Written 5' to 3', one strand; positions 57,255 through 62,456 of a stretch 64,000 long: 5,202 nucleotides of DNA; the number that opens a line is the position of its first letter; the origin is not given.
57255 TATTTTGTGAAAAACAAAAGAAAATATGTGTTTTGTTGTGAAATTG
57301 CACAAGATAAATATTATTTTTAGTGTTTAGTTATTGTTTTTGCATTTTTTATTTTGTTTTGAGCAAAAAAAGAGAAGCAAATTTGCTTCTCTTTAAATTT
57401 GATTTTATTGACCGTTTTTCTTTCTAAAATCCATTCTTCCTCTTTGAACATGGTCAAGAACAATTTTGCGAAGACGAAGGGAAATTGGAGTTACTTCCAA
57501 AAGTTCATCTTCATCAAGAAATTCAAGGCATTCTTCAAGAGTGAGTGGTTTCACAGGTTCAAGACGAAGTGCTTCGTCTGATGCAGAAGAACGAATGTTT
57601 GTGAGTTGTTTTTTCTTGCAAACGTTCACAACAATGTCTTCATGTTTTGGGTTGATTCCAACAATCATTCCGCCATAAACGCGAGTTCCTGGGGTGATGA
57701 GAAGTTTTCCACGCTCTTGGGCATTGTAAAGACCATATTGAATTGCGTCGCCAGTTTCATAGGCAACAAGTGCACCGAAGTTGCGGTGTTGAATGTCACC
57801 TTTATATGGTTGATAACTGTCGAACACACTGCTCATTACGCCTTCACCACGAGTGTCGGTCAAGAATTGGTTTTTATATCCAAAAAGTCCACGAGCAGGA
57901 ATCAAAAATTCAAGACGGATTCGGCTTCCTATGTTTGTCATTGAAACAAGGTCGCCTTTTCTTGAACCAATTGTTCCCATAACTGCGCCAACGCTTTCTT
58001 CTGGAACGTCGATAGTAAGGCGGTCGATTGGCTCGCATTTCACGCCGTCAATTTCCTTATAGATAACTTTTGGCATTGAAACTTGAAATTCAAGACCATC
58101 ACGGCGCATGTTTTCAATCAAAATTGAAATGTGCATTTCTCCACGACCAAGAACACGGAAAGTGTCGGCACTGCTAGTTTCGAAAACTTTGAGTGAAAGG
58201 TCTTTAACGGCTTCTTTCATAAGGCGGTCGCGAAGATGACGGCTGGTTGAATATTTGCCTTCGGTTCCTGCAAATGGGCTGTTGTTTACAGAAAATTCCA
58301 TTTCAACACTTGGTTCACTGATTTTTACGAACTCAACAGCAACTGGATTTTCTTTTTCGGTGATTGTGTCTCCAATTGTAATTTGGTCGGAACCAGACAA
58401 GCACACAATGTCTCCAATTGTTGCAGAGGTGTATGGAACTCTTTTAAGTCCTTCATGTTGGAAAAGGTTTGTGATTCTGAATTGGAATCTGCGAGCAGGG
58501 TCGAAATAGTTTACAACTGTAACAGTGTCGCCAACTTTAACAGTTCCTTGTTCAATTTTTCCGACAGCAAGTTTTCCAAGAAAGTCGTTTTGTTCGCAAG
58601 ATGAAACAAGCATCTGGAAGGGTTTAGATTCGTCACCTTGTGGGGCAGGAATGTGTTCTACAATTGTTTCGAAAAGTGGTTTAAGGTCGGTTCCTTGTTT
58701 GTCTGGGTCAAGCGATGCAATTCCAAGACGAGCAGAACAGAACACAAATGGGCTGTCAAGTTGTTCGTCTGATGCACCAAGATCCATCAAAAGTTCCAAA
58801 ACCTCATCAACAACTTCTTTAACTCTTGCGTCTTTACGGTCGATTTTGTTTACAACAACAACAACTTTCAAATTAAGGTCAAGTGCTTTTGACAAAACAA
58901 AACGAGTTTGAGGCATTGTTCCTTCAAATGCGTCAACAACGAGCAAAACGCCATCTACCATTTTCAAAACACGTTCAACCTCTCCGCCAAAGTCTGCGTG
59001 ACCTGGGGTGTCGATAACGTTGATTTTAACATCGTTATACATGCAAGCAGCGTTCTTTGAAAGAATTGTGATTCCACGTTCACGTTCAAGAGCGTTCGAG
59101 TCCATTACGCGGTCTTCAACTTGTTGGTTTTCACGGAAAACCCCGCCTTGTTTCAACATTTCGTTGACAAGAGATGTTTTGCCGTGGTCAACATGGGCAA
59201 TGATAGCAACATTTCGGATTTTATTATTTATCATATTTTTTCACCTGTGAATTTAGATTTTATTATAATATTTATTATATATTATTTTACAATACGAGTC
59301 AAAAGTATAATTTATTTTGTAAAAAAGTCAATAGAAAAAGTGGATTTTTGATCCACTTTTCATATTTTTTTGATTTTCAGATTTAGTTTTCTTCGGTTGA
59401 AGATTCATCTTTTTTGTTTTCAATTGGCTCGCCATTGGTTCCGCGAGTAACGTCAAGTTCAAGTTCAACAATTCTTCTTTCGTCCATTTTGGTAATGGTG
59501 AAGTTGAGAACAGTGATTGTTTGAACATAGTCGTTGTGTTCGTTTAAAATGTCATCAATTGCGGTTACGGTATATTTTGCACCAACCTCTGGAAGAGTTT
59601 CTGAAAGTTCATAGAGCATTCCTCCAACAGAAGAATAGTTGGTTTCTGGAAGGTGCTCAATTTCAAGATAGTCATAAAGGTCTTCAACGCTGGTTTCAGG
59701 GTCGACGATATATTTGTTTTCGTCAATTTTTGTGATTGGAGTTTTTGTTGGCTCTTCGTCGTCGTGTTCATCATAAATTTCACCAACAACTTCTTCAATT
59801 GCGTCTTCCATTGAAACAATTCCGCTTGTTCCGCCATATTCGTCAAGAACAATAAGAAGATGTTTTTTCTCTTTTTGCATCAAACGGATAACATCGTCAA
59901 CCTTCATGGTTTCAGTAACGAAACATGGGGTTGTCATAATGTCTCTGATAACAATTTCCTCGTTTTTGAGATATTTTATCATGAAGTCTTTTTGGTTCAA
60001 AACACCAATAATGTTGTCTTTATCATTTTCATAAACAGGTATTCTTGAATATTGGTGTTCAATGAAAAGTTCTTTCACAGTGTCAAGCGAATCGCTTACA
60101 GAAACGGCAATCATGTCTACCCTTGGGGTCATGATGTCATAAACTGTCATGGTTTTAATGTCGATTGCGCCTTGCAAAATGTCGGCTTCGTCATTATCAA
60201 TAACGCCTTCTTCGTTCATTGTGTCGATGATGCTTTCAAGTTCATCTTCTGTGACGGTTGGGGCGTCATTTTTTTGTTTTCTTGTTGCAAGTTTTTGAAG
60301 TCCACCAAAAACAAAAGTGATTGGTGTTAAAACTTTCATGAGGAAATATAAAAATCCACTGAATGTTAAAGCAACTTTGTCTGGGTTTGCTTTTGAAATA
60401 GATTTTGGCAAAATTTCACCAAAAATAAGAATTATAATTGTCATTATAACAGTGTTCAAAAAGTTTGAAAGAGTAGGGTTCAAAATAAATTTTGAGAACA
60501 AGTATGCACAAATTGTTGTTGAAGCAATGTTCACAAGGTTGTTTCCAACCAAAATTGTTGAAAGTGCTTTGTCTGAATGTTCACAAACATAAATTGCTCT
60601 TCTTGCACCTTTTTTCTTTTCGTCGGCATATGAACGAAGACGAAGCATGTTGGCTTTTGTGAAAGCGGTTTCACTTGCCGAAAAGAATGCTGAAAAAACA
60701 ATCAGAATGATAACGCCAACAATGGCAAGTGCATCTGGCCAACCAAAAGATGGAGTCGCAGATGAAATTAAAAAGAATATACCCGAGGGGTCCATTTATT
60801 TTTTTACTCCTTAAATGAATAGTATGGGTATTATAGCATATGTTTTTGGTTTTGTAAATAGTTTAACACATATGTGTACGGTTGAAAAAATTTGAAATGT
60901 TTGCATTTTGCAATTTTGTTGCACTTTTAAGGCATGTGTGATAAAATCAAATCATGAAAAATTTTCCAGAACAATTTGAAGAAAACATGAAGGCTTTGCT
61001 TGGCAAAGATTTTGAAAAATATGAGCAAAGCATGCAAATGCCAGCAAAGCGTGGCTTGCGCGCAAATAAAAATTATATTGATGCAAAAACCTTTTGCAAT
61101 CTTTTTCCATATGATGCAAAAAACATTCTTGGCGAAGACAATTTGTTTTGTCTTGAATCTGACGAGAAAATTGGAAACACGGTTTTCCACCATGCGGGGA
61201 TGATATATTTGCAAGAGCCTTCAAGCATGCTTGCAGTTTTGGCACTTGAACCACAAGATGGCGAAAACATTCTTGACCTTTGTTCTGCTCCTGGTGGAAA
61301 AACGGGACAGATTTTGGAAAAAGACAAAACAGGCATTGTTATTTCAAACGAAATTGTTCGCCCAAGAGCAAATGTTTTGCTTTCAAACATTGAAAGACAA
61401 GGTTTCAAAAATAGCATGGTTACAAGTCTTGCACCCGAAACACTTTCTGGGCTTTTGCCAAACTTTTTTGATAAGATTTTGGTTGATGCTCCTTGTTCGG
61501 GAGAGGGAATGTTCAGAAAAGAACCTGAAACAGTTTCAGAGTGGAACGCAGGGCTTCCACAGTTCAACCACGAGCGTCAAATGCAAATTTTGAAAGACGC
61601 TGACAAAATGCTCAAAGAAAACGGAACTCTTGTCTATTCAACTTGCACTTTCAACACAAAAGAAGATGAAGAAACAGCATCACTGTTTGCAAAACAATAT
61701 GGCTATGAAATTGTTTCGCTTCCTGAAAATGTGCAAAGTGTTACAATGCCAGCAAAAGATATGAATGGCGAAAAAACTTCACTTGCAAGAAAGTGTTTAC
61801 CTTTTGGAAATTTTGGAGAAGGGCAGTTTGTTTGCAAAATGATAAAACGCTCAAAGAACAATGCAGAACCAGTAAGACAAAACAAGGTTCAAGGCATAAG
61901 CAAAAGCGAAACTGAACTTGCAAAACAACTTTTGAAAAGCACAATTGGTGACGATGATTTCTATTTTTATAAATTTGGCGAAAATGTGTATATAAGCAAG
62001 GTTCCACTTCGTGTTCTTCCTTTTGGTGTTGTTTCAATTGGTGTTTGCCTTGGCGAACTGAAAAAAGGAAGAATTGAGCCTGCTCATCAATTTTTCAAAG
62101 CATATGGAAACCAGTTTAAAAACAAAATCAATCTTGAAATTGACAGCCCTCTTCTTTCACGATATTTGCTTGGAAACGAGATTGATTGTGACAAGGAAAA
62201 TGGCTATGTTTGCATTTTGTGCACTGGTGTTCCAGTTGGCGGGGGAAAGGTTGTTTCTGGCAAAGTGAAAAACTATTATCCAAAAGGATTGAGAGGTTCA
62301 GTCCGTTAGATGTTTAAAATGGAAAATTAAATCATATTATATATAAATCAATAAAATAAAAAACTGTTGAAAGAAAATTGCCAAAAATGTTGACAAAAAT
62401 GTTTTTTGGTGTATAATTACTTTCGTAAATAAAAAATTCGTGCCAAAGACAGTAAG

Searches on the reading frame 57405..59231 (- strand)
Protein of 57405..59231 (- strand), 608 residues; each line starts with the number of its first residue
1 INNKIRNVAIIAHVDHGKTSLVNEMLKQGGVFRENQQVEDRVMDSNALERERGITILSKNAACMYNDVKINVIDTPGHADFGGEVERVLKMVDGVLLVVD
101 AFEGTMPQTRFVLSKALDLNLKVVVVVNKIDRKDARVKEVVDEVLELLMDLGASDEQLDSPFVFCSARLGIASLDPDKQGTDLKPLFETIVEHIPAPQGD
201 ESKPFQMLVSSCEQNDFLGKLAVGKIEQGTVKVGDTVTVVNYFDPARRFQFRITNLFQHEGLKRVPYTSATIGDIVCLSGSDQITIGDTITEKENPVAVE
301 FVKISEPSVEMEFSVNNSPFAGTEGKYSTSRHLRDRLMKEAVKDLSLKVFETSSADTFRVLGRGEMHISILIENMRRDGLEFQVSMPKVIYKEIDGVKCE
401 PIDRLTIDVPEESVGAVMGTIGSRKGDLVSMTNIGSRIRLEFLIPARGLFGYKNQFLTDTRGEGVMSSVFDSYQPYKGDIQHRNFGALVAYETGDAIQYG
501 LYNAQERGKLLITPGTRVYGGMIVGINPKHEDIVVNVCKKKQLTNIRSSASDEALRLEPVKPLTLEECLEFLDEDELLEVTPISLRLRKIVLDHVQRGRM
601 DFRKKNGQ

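Call 63: search_protein_families(library=pfam, proteins=[window:57405-59231:-], max_evalue=0.00001)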
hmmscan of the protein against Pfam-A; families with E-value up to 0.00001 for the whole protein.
window:57405-59231:- (608 aa): 6 families
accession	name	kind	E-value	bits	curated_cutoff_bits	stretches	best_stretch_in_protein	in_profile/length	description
PF00009.33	GTP_EFTU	-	5.2e-56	189.7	26.5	1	4-195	2-187/188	Elongation factor Tu GTP binding domain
PF21018.2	BipA_C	-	3.1e-42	143.2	23.8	1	486-593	2-109/110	TypA/BipA C-terminal domain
PF00679.30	EFG_C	-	1.1e-23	83.5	27.9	1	398-483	2-88/89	Elongation factor G C-terminus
PF03144.31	GTP_EFTU_D2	-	1.2e-12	48.5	30.3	1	219-291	1-73/73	Elongation factor Tu domain 2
PF22042.2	EF-G_D2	-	1.1e-07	32.2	27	1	204-292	1-83/84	Elongation factor G domain 2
PF01926.29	MMR_HSR1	-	2e-06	28.3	21.9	1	8-129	2-113/113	50S ribosome-binding GTPase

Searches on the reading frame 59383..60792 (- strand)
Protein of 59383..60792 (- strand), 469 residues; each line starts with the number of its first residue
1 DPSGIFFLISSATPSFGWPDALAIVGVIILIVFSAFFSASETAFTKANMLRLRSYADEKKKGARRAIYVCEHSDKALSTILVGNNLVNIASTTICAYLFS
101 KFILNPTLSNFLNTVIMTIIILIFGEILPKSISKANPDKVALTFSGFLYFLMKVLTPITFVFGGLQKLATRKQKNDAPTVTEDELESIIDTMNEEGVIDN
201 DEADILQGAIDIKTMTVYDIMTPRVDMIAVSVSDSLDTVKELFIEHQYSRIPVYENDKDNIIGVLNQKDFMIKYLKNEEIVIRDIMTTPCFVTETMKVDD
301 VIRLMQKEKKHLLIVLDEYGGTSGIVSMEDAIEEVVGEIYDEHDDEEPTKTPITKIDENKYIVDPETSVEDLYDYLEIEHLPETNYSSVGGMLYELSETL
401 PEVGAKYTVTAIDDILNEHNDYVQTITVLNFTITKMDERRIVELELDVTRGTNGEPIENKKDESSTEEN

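Call 63: search_protein_families(library=pfam, proteins=[window:59383-60792:-], max_evalue=0.00001)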
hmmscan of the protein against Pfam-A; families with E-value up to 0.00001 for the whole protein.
window:59383-60792:- (469 aa): 3 families
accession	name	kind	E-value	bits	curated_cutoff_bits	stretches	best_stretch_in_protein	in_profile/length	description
PF01595.25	CNNM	-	2.4e-51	174.4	28.4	1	27-202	3-181/181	Cyclin M transmembrane N-terminal domain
PF00571.33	CBS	-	1.1e-21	77.3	24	2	282-336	1-56/57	CBS domain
PF03471.22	CorC_HlyC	-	1.6e-14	54.1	27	1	355-447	2-78/81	Transporter associated domain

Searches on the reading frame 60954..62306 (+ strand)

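Call 63: search_protein_families(library=pfam, proteins=[window:60954-62306:+], max_evalue=0.00001)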
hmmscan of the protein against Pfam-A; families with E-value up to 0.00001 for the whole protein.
window:60954-62306:+ (451 aa): 3 families
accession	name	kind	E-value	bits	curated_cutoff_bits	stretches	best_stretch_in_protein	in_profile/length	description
PF01189.24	Methyltr_RsmB-F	-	3.8e-36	125.1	27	1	96-296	2-198/199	16S rRNA methyltransferase RsmB/F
PF17125.10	Methyltr_RsmF_N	-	1.5e-17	64.3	34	1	4-89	1-86/86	N-terminal domain of 16S rRNA methyltransferase RsmF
PF13636.12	Methyltranf_PUA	-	5.2e-13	49.2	27.6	1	403-447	3-48/49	RNA-binding PUA-like domain of methyltransferase RsmF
